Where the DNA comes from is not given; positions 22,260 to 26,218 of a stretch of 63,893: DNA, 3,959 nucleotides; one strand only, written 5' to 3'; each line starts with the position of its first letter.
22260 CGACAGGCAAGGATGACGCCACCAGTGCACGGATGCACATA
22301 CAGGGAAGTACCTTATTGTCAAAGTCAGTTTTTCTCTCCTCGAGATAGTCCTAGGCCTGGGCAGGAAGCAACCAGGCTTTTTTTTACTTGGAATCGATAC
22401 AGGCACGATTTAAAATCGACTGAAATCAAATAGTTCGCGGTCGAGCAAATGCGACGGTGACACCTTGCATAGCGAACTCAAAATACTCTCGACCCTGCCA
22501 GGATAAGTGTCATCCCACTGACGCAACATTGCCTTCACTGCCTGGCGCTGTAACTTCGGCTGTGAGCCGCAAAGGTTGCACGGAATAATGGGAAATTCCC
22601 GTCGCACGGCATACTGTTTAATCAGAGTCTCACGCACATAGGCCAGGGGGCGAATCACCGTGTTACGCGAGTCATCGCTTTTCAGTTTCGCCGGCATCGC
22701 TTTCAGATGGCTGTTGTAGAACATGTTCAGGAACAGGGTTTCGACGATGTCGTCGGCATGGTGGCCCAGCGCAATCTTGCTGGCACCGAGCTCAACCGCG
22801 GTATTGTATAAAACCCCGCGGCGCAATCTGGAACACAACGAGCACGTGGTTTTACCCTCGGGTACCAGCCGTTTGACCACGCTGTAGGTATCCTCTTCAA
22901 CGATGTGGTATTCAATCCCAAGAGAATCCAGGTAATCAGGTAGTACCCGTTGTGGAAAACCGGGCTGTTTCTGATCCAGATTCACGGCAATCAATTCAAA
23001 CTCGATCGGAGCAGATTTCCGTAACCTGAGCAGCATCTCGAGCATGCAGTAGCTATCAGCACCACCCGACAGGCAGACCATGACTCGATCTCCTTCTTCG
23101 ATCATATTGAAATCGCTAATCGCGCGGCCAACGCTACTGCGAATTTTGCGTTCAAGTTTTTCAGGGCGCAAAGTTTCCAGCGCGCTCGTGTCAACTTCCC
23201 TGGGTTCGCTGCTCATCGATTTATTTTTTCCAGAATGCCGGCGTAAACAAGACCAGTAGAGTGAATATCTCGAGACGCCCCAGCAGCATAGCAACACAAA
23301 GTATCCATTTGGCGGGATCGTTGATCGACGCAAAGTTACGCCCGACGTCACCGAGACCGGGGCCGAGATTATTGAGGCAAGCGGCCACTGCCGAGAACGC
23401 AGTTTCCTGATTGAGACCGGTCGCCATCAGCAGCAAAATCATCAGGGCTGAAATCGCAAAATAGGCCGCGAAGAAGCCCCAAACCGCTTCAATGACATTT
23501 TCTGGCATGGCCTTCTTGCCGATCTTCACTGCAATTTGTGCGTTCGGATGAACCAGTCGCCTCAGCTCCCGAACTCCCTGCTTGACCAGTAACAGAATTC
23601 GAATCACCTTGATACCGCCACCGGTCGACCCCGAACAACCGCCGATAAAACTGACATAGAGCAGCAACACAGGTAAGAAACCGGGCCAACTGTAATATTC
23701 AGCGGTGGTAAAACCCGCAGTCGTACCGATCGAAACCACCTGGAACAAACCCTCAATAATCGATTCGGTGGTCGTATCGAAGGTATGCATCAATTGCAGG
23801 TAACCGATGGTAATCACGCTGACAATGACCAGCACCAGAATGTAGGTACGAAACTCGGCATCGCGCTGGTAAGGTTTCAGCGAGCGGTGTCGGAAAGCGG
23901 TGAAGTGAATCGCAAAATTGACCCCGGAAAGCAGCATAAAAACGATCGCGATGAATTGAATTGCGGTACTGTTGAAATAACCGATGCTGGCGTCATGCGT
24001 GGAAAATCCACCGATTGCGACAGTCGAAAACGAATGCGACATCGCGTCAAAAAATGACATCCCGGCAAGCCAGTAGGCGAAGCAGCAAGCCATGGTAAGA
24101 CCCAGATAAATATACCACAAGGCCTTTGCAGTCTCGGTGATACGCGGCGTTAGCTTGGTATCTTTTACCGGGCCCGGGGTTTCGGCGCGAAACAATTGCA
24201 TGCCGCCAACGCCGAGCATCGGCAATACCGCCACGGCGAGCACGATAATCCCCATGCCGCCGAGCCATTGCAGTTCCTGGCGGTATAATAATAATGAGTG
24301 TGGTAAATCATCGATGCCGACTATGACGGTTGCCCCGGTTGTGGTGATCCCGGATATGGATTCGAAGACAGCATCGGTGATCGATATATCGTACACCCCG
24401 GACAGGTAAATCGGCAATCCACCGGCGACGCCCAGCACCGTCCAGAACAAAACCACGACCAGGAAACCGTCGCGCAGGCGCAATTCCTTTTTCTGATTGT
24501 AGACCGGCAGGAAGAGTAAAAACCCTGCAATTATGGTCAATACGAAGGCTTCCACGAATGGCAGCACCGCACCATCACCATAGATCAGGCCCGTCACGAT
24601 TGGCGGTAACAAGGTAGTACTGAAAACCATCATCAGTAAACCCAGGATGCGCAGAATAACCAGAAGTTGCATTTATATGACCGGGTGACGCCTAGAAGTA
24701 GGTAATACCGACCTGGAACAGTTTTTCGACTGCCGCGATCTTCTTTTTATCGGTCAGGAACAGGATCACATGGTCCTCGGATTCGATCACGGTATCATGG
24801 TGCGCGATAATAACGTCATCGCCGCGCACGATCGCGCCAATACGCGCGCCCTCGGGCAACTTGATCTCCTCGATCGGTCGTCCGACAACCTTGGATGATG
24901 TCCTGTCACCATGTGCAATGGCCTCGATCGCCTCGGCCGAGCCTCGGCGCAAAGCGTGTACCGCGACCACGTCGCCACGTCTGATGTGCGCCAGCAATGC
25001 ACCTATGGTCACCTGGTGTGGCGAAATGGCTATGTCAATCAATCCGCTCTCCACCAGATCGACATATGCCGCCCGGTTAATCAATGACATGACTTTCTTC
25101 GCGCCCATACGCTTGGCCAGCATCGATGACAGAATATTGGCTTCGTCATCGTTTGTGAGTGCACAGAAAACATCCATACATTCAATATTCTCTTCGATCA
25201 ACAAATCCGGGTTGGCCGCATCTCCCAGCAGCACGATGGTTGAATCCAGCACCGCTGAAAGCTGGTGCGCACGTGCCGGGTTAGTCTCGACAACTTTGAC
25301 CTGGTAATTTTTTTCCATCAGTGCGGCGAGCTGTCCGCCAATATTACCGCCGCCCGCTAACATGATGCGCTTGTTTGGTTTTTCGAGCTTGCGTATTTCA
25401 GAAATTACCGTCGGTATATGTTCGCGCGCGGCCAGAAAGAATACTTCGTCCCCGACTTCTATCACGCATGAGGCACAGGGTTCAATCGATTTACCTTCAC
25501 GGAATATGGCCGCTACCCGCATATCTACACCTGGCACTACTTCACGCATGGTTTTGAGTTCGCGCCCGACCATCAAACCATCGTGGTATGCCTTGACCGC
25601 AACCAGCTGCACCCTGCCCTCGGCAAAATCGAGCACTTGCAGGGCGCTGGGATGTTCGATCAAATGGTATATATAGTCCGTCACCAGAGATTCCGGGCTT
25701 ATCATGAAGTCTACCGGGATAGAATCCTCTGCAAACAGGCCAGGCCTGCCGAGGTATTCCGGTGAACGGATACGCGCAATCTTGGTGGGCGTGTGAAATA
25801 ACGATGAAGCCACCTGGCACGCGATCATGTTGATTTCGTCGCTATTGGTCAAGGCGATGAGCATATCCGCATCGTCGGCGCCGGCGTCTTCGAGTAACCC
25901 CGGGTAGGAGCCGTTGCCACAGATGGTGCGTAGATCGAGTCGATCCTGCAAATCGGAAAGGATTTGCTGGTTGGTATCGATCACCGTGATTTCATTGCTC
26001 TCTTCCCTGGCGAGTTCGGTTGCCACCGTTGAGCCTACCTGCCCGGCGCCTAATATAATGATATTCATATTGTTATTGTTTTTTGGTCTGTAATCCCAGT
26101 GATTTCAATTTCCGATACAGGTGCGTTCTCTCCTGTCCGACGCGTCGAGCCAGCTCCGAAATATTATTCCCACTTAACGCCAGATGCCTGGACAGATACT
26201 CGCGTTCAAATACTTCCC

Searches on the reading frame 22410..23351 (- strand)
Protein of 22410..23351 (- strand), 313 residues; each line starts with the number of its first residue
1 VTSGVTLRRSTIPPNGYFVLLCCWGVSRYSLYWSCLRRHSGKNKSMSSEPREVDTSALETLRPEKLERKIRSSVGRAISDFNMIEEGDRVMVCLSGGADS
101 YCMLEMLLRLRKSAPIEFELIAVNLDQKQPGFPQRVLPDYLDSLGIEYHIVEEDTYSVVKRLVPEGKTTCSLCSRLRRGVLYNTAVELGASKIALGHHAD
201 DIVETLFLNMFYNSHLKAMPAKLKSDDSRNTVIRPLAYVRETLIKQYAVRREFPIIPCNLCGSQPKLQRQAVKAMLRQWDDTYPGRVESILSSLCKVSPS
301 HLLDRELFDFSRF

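Call 8: search_protein_families(library=ncbifam, proteins=[window:22410-23351:-])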
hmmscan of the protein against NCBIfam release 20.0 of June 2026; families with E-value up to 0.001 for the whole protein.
window:22410-23351:- (313 aa): 4 families
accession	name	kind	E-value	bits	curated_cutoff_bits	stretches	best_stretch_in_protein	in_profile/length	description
NF007972.0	PRK10696.1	equivalog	2.4e-133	443.9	272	1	55-311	9-265/295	tRNA 2-thiocytidine(32) synthetase TtcA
TIGR02432.1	lysidine_TilS_N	equivalog_domain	7.4e-19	68.4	93.6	1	89-256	1-168/189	tRNA lysidine(34) synthetase TilS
NF047749.1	tRNAThiolNcsA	equivalog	1.3e-12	47.5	500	1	67-294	35-275/322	tRNA 2-thiolation protein NcsA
NF049949.1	tRNAsynTtuAPyrococ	equivalog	1.7e-12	47.1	450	1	72-286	32-245/292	tRNA-5-methyluridine(54) 2-sulfurtransferase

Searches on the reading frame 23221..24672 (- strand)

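Call 8: search_protein_families(library=ncbifam, proteins=[window:23221-24672:-])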
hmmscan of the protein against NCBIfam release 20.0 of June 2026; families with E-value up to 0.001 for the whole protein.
window:23221-24672:- (483 aa): 2 families
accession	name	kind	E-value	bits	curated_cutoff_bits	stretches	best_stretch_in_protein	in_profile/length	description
NF008020.0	PRK10750.1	equivalog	1.7e-197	657.3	866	1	1-482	1-482/483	Trk system potassium transporter TrkH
TIGR00933.1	2a38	subfamily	1.5e-113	379.8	331.15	1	86-466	4-391/391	TrkH family potassium uptake protein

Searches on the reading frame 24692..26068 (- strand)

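Call 8: search_protein_families(library=ncbifam, proteins=[window:24692-26068:-])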
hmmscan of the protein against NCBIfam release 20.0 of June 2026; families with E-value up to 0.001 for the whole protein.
window:24692-26068:- (458 aa): 33 families (the best 25 are shown)
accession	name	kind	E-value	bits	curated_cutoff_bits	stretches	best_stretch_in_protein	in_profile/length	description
NF007032.0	PRK09496.1-4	equivalog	4.4e-216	718.2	309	1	1-458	1-457/457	Trk system potassium transporter TrkA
NF007030.0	PRK09496.1-1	equivalog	5.7e-203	674.7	371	1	1-455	1-455/458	Trk system potassium transporter TrkA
NF007031.0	PRK09496.1-2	equivalog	6.2e-140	467.2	289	1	1-458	1-458/458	Trk system potassium transporter TrkA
NF007039.0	PRK09496.3-2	equivalog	1.8e-120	402.8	293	1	1-452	1-445/446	Trk system potassium transporter TrkA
NF007041.0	PRK09496.3-4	equivalog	8.4e-102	341.2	386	1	1-453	1-445/450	Trk system potassium transporter TrkA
NF007038.0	PRK09496.2-6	equivalog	2.2e-88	297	374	1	1-452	1-445/445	Trk system potassium transporter TrkA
NF007034.0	PRK09496.2-1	subfamily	6e-84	282.5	344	1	1-440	1-435/445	Trk system potassium transporter TrkA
NF007036.0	PRK09496.2-3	subfamily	1e-80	271.7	407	1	1-452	1-448/448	Trk system potassium transporter TrkA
NF007033.0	PRK09496.1-5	equivalog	5.1e-75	253.2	338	1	1-450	1-446/449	Trk system potassium transporter TrkA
NF007040.0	PRK09496.3-3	equivalog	1.1e-71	241.7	455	1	2-452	5-462/462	Trk system potassium transporter TrkA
NF007037.0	PRK09496.2-4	equivalog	4.7e-69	233.4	445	1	1-452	1-454/454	Trk system potassium transporter TrkA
NF007035.0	PRK09496.2-2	equivalog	2.4e-64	217.8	521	1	1-452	1-450/455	Trk system potassium transporter TrkA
NF007043.0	PRK09496.3-6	equivalog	5.3e-62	210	384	1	1-447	1-440/445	Trk system potassium transporter TrkA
NF007042.0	PRK09496.3-5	equivalog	1e-35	123.3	467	1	1-444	1-455/466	Trk system potassium transporter TrkA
NF003716.0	PRK05326.1-3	equivalog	5.8e-13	48.1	355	1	391-450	422-481/499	potassium/proton antiporter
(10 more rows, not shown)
